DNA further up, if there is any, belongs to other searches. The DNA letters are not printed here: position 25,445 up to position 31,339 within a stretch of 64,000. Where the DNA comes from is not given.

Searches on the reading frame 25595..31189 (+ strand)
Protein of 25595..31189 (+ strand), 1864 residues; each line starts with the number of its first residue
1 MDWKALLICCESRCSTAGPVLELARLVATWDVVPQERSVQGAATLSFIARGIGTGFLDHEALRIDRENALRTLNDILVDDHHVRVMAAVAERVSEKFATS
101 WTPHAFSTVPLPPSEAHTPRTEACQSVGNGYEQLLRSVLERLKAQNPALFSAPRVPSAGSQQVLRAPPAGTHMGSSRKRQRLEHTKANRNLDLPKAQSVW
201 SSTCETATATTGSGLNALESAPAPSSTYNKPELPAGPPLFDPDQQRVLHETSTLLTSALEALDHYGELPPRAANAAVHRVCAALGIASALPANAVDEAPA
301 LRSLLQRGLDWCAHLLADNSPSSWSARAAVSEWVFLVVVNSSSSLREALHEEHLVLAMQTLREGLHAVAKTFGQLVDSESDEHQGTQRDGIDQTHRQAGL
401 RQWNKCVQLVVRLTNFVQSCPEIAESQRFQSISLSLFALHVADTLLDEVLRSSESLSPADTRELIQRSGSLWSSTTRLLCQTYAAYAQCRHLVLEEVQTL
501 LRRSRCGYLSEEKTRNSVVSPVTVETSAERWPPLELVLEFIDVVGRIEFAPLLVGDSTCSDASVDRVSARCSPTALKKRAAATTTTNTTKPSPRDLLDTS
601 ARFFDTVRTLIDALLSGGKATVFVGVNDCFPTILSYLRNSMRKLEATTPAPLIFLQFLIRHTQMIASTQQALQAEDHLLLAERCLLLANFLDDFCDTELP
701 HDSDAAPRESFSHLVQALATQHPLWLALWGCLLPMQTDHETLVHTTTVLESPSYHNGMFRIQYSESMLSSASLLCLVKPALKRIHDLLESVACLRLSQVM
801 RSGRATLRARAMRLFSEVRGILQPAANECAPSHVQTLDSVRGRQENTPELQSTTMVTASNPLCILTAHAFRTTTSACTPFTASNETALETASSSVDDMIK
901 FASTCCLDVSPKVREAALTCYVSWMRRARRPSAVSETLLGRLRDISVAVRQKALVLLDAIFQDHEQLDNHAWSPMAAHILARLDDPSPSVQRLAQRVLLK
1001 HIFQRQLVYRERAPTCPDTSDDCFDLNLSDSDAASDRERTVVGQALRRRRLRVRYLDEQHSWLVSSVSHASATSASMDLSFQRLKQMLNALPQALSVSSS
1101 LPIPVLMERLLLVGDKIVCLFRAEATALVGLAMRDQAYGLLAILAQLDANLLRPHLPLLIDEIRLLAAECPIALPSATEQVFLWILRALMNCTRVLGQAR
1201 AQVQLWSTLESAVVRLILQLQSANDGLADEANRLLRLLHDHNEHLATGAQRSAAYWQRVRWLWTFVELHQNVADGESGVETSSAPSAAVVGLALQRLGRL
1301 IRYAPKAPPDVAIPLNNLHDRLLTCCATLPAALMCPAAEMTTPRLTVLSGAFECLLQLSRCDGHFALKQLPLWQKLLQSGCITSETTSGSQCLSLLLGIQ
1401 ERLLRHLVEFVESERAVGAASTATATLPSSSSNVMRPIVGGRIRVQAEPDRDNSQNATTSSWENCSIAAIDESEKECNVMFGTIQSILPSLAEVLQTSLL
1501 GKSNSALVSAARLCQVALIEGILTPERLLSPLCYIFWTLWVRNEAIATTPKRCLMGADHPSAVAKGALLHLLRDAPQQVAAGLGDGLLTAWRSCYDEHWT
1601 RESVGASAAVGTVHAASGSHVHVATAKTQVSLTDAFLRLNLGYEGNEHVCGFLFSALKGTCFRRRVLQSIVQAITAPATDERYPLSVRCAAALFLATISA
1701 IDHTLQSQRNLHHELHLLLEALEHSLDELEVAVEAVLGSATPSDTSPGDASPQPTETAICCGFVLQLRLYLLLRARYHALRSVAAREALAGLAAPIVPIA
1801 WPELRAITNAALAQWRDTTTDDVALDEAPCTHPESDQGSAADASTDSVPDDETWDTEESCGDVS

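Call 6: search_protein_families(library=pfam, proteins=[window:25595-31189:+], max_evalue=0.01)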
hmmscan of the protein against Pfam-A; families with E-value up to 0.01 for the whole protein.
window:25595-31189:+ (1864 aa): 1 family
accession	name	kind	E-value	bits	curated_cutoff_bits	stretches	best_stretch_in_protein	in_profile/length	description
PF20168.4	PDS5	-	0.00026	19.4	27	1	886-1012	310-446/1053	Sister chromatid cohesion protein PDS5 protein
